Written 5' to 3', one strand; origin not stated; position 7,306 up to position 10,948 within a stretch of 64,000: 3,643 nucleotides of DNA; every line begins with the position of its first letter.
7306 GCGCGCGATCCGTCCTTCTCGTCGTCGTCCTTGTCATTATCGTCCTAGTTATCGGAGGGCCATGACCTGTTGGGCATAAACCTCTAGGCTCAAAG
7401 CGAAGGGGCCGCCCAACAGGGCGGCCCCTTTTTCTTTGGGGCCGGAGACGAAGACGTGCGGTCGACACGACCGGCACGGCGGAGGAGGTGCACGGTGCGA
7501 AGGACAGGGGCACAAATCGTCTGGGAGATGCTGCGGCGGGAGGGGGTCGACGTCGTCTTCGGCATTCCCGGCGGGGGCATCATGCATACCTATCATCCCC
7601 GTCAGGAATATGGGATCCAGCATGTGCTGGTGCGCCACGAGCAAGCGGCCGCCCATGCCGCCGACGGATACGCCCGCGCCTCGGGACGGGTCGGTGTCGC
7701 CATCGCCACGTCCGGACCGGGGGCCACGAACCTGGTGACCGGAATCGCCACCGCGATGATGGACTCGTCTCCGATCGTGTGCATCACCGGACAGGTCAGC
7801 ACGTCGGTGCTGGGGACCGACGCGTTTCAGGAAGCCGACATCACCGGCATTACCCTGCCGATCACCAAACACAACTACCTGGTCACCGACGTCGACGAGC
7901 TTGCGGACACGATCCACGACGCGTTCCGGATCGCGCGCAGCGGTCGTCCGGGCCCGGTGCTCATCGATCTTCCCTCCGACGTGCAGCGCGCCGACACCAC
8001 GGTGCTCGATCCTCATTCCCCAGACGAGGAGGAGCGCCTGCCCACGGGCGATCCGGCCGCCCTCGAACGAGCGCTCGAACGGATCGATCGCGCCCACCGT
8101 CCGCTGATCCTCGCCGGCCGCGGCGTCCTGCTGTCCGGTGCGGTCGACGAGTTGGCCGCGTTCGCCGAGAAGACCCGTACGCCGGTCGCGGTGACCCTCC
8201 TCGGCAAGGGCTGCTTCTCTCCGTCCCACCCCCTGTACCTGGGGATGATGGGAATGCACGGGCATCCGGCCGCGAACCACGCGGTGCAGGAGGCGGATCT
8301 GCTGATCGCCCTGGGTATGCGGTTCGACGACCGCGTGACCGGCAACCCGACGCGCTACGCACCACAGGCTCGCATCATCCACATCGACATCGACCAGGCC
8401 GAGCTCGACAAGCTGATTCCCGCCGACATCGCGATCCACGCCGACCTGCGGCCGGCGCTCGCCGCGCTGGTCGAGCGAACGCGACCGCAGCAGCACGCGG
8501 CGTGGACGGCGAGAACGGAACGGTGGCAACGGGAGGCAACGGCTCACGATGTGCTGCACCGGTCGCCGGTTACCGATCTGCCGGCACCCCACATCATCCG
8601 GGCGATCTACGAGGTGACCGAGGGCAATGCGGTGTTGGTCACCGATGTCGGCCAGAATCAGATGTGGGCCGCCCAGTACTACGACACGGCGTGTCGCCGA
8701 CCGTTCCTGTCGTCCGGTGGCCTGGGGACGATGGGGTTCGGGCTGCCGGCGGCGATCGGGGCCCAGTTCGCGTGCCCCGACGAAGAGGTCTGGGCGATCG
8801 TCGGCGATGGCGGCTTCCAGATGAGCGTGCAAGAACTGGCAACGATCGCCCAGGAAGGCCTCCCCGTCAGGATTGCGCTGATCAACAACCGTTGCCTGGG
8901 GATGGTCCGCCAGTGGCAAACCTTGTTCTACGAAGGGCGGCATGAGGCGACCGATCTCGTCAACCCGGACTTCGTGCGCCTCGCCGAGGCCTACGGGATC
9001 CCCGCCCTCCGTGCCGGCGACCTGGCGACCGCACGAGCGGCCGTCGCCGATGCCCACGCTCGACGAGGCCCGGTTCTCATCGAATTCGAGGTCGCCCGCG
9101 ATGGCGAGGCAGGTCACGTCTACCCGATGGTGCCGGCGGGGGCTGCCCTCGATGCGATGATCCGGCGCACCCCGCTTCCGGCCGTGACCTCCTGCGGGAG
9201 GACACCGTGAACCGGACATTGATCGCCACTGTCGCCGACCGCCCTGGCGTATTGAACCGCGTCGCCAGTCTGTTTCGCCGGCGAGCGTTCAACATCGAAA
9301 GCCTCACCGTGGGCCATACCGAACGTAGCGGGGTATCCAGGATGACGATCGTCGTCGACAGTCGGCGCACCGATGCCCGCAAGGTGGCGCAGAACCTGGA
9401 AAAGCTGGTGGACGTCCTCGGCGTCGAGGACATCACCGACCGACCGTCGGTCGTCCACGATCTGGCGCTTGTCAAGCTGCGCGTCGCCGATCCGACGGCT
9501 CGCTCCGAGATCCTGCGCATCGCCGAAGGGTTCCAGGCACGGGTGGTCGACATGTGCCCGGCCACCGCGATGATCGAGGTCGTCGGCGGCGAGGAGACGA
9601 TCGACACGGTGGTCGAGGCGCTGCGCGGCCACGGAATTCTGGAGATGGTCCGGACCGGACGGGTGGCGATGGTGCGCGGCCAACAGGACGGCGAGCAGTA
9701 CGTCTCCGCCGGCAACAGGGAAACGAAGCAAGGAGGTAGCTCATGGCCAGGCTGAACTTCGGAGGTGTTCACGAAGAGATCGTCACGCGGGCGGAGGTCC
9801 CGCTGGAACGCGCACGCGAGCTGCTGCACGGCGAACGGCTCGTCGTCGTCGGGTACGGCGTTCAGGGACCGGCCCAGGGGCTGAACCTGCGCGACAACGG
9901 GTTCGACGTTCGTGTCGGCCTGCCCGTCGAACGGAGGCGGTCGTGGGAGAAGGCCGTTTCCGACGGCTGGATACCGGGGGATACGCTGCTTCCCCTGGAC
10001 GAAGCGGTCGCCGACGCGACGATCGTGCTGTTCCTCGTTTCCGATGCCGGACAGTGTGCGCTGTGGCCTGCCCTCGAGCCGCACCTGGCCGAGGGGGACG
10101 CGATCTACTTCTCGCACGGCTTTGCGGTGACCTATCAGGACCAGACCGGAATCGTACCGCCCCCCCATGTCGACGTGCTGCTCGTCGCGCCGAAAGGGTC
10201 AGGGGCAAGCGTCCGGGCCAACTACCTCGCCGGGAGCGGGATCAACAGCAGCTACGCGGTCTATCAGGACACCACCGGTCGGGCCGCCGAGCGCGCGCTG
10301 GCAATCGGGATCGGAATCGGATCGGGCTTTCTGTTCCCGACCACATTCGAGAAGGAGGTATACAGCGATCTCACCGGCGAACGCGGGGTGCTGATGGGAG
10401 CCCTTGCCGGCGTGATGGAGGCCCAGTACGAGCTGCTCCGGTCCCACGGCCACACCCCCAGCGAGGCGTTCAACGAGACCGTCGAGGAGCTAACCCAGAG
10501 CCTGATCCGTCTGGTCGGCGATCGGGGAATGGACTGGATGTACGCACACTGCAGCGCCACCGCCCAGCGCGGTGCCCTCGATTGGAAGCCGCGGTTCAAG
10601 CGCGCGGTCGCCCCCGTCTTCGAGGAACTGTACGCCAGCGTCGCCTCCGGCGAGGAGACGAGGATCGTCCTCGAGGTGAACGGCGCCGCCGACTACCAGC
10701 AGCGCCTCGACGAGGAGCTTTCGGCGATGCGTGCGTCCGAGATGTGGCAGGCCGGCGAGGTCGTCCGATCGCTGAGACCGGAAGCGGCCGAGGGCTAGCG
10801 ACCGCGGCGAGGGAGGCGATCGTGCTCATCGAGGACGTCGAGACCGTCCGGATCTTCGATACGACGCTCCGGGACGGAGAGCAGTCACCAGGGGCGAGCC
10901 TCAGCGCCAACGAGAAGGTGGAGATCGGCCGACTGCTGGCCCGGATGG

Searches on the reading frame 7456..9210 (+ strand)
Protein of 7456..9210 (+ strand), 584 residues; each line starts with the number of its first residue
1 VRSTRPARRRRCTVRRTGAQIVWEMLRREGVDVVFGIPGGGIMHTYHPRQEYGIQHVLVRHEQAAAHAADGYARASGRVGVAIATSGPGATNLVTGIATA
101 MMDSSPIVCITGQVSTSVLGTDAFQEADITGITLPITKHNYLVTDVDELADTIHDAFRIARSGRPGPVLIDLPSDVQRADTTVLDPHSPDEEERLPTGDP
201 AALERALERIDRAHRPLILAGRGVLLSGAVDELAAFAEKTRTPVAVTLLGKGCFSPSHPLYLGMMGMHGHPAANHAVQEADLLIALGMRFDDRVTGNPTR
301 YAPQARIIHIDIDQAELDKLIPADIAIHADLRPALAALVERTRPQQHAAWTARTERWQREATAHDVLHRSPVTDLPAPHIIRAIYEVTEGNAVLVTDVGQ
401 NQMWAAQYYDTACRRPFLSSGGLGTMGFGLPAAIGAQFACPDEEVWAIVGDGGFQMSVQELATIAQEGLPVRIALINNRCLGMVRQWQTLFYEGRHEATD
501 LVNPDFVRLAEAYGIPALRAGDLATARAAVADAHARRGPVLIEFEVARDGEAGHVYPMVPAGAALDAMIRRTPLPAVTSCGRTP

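Call 41: search_protein_families(library=pfam, proteins=[window:7456-9210:+], max_evalue=0.001)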
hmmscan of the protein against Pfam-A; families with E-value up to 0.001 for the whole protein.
window:7456-9210:+ (584 aa): 3 families
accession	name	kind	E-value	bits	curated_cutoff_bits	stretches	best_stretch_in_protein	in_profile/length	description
PF02775.26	TPP_enzyme_C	-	2.8e-52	177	21.9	1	397-544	1-151/151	Thiamine pyrophosphate enzyme, C-terminal TPP binding domain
PF00205.28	TPP_enzyme_M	-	1.4e-50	171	30.4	1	203-338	1-137/137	Thiamine pyrophosphate enzyme, central domain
PF02776.23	TPP_enzyme_N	-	1.2e-38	131.9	26.8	1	17-131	2-118/119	Thiamine pyrophosphate enzyme, N-terminal TPP binding domain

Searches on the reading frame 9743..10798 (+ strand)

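Call 41: search_protein_families(library=pfam, proteins=[window:9743-10798:+], max_evalue=0.001)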
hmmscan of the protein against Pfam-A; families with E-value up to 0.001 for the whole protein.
window:9743-10798:+ (351 aa): 2 families
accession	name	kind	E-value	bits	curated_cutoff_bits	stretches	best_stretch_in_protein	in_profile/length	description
PF07991.19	KARI_N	-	1.5e-41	142.1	20.6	1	28-194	2-161/165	Acetohydroxy acid isomeroreductase, NADPH-binding domain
PF01450.25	KARI_C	-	7e-40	137.1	29.1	1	202-346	1-143/144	Ketol-acid reductoisomerase, C-terminal domain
